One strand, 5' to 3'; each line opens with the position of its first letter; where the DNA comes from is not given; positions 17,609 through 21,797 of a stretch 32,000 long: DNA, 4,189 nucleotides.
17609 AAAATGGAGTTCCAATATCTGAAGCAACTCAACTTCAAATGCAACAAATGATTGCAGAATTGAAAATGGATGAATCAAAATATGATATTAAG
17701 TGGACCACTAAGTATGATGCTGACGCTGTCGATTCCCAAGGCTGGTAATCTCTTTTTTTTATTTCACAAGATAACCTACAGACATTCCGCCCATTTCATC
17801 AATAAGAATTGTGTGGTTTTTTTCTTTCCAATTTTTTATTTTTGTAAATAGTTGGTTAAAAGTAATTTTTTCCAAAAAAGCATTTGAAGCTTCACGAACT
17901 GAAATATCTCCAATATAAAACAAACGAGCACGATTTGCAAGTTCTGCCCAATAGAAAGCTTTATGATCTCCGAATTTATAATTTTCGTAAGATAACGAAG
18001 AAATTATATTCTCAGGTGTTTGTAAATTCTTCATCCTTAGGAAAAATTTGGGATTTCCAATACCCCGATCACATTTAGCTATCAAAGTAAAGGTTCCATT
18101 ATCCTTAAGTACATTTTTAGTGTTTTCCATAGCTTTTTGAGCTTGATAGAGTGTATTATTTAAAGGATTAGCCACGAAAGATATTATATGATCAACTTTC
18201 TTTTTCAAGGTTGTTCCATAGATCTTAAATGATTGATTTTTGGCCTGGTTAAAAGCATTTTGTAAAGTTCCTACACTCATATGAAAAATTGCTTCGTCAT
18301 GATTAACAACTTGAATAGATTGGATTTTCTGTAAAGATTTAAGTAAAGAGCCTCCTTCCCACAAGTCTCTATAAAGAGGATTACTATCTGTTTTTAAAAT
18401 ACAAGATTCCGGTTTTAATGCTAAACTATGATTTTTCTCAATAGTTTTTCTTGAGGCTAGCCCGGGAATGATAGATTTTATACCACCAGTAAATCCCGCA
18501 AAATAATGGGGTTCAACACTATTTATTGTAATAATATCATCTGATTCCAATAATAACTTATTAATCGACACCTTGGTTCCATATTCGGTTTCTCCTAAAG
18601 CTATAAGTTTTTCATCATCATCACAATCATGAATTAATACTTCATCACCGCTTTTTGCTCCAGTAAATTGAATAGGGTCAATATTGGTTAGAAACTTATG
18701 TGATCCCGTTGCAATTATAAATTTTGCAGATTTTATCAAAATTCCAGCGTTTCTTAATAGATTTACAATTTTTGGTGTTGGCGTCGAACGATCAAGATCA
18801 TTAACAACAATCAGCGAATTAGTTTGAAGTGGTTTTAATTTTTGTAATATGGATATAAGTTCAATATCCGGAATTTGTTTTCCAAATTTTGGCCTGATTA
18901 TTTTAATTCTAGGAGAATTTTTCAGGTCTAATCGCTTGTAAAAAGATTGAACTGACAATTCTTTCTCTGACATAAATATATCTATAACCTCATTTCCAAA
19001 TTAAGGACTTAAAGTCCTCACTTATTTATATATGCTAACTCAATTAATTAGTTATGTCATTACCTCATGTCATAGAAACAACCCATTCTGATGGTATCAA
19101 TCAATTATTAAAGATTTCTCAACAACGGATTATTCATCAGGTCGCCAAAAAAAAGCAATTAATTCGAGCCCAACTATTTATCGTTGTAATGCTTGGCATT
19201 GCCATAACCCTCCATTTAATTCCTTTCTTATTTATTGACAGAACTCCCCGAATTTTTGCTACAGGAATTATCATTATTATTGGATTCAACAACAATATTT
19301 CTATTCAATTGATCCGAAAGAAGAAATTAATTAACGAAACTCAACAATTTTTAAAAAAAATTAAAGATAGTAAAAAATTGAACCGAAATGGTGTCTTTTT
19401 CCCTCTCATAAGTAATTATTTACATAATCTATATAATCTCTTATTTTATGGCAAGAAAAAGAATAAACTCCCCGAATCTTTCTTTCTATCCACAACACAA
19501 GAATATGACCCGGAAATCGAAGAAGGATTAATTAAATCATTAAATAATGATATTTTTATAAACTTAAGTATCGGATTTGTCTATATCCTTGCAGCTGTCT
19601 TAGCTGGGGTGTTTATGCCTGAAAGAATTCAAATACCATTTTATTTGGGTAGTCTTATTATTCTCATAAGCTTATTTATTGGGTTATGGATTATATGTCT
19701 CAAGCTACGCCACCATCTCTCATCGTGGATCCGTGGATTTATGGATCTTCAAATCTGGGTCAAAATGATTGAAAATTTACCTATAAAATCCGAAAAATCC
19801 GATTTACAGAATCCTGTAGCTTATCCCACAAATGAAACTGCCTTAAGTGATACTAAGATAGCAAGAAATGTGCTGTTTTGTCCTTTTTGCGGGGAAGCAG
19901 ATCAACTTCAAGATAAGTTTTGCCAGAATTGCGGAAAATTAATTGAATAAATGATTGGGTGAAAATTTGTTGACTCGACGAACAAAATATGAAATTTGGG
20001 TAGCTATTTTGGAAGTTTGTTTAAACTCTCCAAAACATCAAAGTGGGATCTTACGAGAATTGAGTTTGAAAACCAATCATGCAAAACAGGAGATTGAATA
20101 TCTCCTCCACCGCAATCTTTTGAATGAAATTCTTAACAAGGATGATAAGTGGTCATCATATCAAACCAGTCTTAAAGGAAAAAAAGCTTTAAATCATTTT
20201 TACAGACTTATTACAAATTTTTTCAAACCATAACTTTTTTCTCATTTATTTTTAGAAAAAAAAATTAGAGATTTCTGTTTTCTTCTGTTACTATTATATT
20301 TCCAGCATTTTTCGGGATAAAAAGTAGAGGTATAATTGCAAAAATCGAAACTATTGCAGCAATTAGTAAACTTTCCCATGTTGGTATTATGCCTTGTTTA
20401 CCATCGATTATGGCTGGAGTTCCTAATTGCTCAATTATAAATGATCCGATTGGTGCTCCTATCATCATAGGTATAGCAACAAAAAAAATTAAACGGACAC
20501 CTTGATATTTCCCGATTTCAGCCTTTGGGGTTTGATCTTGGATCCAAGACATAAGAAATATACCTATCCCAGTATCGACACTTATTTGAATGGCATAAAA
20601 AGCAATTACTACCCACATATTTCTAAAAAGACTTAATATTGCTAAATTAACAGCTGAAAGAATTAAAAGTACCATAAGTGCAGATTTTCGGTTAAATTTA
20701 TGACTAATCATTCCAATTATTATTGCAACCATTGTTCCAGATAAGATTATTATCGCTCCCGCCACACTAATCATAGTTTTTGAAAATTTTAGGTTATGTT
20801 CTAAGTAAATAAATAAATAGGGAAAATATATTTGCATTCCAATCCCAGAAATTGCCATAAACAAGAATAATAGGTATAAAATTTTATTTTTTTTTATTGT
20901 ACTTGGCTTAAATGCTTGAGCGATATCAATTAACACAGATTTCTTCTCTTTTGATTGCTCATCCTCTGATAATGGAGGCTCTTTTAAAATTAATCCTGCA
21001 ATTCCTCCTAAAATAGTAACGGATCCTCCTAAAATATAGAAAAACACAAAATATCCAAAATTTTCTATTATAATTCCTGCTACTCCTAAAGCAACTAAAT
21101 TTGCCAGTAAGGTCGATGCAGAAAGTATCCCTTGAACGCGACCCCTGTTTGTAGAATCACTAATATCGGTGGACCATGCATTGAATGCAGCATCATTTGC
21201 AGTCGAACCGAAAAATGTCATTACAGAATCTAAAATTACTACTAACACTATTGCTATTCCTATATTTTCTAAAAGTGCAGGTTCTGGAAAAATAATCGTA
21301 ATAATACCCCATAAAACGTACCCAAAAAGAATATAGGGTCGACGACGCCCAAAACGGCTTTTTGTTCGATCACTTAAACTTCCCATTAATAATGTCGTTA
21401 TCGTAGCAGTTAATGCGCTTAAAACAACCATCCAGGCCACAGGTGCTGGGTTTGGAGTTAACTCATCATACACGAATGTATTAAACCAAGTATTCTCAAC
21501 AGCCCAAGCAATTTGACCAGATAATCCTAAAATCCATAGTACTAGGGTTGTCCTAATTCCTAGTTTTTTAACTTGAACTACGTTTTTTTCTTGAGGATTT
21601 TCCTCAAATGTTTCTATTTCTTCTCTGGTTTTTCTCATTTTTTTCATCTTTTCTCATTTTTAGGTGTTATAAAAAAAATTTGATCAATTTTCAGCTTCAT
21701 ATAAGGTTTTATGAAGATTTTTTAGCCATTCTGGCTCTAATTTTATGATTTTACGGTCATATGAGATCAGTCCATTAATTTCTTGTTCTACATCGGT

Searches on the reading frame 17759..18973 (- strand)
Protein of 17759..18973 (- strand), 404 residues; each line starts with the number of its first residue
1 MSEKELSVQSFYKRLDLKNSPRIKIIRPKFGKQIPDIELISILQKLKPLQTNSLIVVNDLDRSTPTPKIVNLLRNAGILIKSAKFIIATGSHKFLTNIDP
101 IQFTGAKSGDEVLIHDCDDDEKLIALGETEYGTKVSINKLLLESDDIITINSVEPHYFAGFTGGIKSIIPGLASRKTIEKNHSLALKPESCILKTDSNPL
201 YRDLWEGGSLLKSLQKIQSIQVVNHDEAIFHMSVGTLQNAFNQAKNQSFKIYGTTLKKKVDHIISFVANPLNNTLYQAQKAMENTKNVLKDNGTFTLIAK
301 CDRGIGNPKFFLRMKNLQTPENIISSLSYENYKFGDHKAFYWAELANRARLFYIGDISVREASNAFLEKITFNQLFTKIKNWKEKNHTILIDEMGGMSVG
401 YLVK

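Call 42: search_protein_families(library=pfam, proteins=[window:17759-18973:-], max_evalue=0.05)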
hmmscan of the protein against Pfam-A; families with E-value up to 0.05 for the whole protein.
window:17759-18973:- (404 aa): 3 families
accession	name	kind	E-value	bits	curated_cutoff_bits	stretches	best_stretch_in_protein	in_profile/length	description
PF09861.14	Lar_N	-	5.2e-36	124.2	23.3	1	50-189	54-200/204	Lactate racemase N-terminal domain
PF21113.2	LarA_C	-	2.4e-09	37.7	25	1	267-327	14-74/152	Lactate racemase C-terminal domain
PF04015.17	DUF362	-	1.6e-05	25.5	24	1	110-212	66-142/200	Domain of unknown function (DUF362)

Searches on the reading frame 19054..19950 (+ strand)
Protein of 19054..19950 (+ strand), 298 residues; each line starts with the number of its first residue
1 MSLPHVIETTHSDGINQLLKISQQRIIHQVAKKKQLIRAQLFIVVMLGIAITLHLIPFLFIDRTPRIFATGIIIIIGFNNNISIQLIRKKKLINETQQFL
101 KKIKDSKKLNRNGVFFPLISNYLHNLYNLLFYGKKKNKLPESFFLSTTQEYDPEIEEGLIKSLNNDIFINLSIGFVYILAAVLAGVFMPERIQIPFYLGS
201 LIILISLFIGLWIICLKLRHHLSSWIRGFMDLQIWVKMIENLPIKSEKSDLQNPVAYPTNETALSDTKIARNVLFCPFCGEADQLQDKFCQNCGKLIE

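Call 60: search_protein_families(library=pfam, proteins=[window:19054-19950:+], max_evalue=0.001)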
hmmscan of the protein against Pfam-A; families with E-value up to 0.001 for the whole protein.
window:19054-19950:+ (298 aa): 1 family
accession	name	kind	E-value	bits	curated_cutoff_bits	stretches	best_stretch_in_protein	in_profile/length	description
PF13240.11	Zn_Ribbon_1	-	0.00067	19.8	25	0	268-280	8-20/23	zinc-ribbon domain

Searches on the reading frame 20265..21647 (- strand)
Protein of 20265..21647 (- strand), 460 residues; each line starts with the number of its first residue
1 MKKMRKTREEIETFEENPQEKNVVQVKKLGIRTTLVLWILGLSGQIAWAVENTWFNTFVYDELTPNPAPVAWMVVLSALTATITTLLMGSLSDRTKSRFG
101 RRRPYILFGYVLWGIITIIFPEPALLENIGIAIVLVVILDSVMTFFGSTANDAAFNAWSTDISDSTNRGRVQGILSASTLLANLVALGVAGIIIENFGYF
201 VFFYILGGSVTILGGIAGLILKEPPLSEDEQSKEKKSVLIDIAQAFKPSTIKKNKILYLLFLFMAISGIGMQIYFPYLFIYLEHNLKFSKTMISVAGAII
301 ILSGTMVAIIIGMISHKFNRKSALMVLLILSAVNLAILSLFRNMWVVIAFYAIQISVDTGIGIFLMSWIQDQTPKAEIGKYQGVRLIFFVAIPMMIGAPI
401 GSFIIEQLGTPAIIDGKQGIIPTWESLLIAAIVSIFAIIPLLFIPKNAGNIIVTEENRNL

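Call 60: search_protein_families(library=pfam, proteins=[window:20265-21647:-], max_evalue=0.001)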
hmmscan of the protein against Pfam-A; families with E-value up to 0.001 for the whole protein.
window:20265-21647:- (460 aa): 4 families
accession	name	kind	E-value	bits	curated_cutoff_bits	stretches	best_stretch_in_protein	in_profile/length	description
PF07690.21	MFS_1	-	1.3e-48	166.2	33.4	2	38-388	2-338/347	Major Facilitator Superfamily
PF13347.12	MFS_2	-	8.6e-16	57.9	27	1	45-371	10-341/427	MFS/sugar transport protein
PF12832.13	MFS_1_like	-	4.9e-12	46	25.2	1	74-409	103-366/373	MFS_1 like family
PF01770.24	Folate_carrier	-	0.00023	20.5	27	1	230-353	224-349/412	Reduced folate carrier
